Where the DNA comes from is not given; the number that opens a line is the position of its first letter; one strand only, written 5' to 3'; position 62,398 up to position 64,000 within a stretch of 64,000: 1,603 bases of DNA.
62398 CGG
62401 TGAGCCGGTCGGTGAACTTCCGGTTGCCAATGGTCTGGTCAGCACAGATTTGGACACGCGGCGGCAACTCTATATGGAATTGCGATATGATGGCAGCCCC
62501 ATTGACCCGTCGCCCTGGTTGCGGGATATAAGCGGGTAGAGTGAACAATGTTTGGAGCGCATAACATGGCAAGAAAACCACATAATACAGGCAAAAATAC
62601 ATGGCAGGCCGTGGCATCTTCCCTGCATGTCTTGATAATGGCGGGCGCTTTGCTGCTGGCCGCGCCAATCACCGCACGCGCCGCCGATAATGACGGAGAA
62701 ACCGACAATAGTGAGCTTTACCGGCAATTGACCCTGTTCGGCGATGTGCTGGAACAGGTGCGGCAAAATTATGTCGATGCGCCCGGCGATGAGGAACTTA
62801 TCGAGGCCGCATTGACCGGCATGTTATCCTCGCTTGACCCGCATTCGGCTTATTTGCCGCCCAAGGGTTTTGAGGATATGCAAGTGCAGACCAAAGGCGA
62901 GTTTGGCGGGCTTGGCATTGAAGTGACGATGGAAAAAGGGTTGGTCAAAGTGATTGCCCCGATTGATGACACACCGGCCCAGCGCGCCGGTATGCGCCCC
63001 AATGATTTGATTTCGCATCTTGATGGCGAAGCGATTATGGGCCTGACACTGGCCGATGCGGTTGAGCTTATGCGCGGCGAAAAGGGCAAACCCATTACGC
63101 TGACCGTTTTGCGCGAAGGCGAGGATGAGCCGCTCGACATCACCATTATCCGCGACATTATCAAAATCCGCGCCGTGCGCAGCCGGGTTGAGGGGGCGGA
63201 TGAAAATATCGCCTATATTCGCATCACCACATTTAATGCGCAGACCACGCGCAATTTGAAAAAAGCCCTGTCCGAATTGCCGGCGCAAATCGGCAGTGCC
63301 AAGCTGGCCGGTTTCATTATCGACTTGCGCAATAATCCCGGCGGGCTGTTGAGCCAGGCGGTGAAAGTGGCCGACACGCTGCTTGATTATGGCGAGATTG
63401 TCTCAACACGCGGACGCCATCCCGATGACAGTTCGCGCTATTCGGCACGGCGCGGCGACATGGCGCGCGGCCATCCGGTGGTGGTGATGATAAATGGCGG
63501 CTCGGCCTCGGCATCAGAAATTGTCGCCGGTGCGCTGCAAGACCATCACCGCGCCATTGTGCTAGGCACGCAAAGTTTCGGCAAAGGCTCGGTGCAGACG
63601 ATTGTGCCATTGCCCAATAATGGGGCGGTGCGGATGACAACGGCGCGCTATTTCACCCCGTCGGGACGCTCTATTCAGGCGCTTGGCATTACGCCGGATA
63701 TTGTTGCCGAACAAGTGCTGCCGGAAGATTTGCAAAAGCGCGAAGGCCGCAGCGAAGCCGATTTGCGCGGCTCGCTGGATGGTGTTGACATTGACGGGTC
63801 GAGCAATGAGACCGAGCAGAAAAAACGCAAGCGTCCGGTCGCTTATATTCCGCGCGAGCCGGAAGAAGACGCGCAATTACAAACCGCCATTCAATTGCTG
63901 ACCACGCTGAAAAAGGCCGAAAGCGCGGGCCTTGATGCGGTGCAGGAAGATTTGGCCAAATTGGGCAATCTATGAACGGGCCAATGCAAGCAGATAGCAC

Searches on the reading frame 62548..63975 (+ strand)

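Call 51: search_protein_families(library=pfam, proteins=[window:62548-63975:+], max_evalue=0.00001)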
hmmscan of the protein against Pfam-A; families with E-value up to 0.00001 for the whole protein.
window:62548-63975:+ (475 aa): 5 families
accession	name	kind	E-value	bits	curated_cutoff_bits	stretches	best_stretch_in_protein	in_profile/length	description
PF03572.23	Peptidase_S41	-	1.7e-57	194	24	1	220-386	1-164/165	Peptidase family S41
PF13180.12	PDZ_2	-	5.3e-13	49.5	27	1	120-199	1-79/80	PDZ domain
PF17820.7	PDZ_6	-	2.9e-11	43.4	27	1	137-189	4-54/54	PDZ domain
PF00595.29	PDZ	-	2.5e-06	28.2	23.2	1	118-188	8-81/81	PDZ domain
PF22694.1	CtpB_N-like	-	8e-06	26.7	27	0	51-103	29-81/85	Activating protease CtpB N-terminal domain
